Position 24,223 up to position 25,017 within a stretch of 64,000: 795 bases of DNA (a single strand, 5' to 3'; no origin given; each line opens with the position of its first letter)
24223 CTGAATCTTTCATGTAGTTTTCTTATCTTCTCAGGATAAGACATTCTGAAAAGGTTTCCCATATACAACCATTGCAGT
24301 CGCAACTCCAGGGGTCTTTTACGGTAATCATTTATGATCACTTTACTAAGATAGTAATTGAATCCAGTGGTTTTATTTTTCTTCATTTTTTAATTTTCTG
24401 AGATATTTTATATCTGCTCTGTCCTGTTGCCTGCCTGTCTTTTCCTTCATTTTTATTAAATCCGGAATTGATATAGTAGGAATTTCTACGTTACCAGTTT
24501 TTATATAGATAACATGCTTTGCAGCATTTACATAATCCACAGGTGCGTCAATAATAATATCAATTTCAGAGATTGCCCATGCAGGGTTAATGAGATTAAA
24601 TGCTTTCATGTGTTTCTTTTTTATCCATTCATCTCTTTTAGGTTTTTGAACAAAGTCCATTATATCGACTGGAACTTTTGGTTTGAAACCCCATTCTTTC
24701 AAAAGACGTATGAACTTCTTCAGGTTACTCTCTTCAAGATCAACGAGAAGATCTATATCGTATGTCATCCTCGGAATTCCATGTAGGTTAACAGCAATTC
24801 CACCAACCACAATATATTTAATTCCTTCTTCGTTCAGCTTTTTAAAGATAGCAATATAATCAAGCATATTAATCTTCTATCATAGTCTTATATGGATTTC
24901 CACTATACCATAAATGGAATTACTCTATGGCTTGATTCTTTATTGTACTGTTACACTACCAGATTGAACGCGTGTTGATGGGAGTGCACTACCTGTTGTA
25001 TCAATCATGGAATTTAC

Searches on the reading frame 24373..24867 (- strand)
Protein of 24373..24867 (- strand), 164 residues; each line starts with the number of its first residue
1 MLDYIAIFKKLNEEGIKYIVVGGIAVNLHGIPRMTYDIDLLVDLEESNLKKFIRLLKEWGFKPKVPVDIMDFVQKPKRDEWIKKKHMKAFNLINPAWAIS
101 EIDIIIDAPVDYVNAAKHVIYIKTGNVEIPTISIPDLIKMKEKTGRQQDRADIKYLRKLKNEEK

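Call 38: search_protein_families(library=pfam, proteins=[window:24373-24867:-], max_evalue=0.001)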
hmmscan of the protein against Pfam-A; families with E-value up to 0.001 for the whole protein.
window:24373-24867:- (164 aa): 4 families
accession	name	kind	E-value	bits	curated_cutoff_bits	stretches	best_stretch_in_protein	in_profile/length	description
PF19502.5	DUF6036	-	1.1e-06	29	23.6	1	13-154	17-116/164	Nucleotidyltransferase of unknown function (DUF6036)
PF09970.15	DUF2204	-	8.3e-06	26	20.3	1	3-42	4-44/181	Nucleotidyl transferase of unknown function (DUF2204)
PF08843.17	AbiEii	-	2.4e-05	24.8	22.5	1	14-141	11-145/238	Nucleotidyl transferase AbiEii toxin, Type IV TA system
PF14907.12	NTP_transf_5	-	0.00042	20.4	31.2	1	5-76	61-124/249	Uncharacterised nucleotidyltransferase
